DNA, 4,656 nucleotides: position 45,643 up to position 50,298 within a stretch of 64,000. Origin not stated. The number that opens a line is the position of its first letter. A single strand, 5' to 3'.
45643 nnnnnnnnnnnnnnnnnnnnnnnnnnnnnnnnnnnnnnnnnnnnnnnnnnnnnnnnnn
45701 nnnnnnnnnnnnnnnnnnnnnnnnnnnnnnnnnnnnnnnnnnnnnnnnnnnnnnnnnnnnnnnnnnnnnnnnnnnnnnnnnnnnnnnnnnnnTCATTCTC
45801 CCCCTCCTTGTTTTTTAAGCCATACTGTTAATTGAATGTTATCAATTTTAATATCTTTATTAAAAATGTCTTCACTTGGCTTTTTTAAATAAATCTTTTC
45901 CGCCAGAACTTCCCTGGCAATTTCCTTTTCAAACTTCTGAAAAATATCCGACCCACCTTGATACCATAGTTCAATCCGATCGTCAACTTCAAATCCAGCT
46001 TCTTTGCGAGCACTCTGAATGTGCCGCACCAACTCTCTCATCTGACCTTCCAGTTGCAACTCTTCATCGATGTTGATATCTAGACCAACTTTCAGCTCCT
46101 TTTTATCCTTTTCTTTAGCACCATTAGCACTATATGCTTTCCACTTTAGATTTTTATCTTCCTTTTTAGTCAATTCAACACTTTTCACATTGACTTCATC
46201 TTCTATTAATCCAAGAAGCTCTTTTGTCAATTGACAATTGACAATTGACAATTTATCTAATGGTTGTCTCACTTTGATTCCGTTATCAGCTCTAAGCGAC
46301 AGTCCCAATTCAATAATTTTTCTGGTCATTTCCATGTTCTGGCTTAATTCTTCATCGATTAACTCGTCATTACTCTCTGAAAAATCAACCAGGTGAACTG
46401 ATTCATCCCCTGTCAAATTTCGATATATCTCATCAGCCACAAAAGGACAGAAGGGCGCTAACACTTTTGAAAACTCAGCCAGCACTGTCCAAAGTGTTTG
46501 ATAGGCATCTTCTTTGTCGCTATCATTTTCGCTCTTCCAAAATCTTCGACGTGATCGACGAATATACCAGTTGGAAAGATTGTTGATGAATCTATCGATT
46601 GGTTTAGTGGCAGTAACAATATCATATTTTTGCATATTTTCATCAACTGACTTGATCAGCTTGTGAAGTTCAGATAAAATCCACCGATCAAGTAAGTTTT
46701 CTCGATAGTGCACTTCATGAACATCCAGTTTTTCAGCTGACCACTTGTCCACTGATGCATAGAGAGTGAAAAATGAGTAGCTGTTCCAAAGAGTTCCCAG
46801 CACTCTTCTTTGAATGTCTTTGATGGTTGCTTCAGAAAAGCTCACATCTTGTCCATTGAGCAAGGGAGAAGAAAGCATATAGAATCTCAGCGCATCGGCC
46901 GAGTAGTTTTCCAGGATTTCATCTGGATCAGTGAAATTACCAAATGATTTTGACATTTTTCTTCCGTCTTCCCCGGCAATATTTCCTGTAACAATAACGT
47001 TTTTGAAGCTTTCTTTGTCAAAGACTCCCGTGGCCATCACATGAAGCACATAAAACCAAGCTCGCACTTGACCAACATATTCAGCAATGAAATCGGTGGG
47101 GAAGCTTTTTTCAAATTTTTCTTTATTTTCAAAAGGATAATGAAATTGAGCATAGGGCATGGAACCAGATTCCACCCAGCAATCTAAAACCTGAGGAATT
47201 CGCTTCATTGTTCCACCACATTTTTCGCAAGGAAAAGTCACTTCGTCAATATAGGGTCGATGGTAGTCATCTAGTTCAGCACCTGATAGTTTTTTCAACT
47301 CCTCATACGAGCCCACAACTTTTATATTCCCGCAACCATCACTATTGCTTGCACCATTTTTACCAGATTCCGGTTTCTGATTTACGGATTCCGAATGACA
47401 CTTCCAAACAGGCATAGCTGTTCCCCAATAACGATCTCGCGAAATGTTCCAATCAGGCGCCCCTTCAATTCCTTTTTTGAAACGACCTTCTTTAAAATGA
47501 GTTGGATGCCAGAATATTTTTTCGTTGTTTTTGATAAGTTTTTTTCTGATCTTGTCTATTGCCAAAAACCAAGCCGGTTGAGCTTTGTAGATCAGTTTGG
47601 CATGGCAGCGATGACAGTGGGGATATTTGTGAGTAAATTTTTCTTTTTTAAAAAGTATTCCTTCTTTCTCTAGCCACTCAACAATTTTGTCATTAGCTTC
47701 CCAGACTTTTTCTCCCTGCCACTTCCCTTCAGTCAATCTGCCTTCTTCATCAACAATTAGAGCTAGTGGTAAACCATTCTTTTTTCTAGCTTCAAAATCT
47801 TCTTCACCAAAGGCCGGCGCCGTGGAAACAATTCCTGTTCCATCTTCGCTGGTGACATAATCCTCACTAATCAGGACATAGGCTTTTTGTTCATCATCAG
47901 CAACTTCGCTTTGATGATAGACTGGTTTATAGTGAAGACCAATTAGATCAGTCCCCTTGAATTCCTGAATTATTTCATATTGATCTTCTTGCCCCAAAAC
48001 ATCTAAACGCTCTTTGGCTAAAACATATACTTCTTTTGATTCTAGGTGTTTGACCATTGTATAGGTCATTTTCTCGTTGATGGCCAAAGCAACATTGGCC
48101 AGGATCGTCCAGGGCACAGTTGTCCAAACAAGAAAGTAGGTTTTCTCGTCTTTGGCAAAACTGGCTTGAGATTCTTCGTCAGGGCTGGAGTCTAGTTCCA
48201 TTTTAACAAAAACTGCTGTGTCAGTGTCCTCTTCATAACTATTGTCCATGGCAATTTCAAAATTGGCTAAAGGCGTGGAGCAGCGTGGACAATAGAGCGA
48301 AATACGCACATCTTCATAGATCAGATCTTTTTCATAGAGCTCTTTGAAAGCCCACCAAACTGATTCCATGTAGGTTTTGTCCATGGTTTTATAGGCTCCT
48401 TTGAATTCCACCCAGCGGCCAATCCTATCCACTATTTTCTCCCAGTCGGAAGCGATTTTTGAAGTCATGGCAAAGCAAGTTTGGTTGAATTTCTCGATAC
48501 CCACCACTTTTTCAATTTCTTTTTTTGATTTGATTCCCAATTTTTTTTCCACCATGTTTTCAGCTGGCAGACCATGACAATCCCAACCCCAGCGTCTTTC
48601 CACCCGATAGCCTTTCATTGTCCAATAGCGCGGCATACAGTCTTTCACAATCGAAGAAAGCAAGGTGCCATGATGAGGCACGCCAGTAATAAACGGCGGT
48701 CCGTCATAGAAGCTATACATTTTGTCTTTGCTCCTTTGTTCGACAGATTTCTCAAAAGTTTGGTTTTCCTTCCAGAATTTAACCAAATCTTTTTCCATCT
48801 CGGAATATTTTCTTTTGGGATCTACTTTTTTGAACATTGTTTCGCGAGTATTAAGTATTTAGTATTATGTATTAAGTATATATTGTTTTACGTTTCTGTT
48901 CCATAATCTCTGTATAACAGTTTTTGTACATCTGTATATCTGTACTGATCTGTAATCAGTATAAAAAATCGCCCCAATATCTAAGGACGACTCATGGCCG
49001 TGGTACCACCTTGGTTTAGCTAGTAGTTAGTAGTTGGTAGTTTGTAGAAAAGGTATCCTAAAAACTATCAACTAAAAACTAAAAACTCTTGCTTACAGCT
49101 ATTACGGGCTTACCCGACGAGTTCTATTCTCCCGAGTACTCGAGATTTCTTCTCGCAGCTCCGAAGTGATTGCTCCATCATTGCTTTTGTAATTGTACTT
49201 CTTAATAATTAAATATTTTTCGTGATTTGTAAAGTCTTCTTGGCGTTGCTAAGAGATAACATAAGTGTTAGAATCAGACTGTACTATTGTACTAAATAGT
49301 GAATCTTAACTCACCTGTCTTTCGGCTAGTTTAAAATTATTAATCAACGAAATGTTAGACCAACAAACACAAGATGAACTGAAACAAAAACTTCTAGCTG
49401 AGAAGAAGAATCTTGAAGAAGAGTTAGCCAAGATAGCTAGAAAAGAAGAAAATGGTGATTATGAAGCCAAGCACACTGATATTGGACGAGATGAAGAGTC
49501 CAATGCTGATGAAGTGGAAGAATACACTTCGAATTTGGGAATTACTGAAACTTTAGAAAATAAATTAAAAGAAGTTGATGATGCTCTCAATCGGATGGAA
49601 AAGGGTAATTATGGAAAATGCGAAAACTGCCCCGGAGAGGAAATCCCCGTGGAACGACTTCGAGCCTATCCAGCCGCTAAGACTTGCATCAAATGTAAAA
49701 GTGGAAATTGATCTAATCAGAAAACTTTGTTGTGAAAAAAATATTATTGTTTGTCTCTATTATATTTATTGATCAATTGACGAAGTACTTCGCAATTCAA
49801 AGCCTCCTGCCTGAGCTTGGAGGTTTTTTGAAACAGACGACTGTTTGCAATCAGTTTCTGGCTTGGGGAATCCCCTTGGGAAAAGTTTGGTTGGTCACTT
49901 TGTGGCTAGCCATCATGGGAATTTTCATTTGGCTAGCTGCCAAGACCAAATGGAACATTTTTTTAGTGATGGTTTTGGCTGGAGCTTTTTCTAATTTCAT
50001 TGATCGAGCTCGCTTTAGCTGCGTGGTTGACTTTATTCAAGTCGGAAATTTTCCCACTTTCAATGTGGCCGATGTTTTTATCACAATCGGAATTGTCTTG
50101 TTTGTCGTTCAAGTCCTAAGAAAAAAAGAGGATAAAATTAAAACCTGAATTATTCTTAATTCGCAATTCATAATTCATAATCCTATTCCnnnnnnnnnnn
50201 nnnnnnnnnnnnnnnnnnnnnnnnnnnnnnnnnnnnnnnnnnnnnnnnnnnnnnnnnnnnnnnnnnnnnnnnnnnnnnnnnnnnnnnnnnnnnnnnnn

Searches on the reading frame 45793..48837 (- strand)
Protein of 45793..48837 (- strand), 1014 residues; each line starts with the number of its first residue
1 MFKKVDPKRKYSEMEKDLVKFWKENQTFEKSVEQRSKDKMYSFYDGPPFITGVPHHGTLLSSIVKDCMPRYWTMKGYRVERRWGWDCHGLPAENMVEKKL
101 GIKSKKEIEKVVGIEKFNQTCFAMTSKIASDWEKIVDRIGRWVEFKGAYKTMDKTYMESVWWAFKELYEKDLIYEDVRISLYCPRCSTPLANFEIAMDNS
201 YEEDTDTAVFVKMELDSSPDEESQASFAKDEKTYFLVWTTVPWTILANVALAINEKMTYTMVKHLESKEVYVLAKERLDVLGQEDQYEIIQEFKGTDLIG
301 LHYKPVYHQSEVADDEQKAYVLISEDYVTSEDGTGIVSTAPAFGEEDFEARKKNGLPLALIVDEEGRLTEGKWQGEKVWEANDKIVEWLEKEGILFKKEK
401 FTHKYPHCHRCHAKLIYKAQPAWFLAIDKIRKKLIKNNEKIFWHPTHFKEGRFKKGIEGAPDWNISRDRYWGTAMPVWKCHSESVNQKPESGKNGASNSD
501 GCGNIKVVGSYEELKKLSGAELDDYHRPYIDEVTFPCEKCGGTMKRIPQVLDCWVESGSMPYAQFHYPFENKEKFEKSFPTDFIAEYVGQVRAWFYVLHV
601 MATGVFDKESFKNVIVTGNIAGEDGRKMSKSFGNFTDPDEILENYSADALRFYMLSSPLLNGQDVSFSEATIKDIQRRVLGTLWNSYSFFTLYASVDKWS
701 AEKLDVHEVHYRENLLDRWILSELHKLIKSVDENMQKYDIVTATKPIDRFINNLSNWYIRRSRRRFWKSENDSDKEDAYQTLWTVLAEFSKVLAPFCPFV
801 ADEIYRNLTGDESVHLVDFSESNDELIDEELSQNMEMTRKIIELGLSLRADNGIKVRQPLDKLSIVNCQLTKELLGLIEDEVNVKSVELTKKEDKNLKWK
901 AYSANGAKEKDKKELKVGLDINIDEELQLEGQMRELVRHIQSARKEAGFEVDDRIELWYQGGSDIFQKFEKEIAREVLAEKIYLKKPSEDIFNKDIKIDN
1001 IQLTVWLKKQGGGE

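Call 8: search_protein_families(library=pfam, proteins=[window:45793-48837:-], max_evalue=0.001)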
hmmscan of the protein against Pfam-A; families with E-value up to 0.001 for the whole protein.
window:45793-48837:- (1014 aa): 5 families
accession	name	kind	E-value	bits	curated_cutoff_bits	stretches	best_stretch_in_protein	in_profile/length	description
PF00133.28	tRNA-synt_1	-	6.4e-117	391.2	22.7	1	18-661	2-409/414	tRNA synthetases class I (I, L, M and V)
PF08264.19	Anticodon_1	-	2.3e-36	125.3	25.1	1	717-862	1-146/148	Anticodon-binding domain of tRNA ligase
PF19302.4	DUF5915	-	1.4e-22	80.6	27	1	906-1009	91-194/195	Domain of unknown function (DUF5915)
PF09334.17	tRNA-synt_1g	-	6.7e-20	71.6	20.1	2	606-674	307-373/391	tRNA synthetases class I (M)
PF01406.26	tRNA-synt_1e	-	2.5e-06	27.5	27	1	603-674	230-298/301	tRNA synthetases class I (C) catalytic domain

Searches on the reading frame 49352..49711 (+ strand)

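Call 81: search_protein_families(library=pfam, proteins=[window:49352-49711:+], max_evalue=0.001)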
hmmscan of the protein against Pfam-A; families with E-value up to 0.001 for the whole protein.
window:49352-49711:+ (119 aa): 1 family
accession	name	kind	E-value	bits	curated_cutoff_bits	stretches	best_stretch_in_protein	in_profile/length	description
PF01258.23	zf-dskA_traR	-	1.5e-09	38.1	24.9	1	85-117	1-32/36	Prokaryotic dksA/traR C4-type zinc finger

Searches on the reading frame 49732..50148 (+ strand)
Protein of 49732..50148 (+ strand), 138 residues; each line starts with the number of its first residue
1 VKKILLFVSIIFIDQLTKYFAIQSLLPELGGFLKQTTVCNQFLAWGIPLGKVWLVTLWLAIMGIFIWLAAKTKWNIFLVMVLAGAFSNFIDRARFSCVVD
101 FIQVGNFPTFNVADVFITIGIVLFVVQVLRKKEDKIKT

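Call 81: search_protein_families(library=pfam, proteins=[window:49732-50148:+], max_evalue=0.001)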
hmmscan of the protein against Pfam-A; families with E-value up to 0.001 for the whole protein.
window:49732-50148:+ (138 aa): 1 family
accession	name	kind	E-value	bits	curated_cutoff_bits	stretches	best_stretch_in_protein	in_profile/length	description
PF01252.23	Peptidase_A8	-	2.1e-24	86.8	25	1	7-129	2-141/142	Signal peptidase (SPase) II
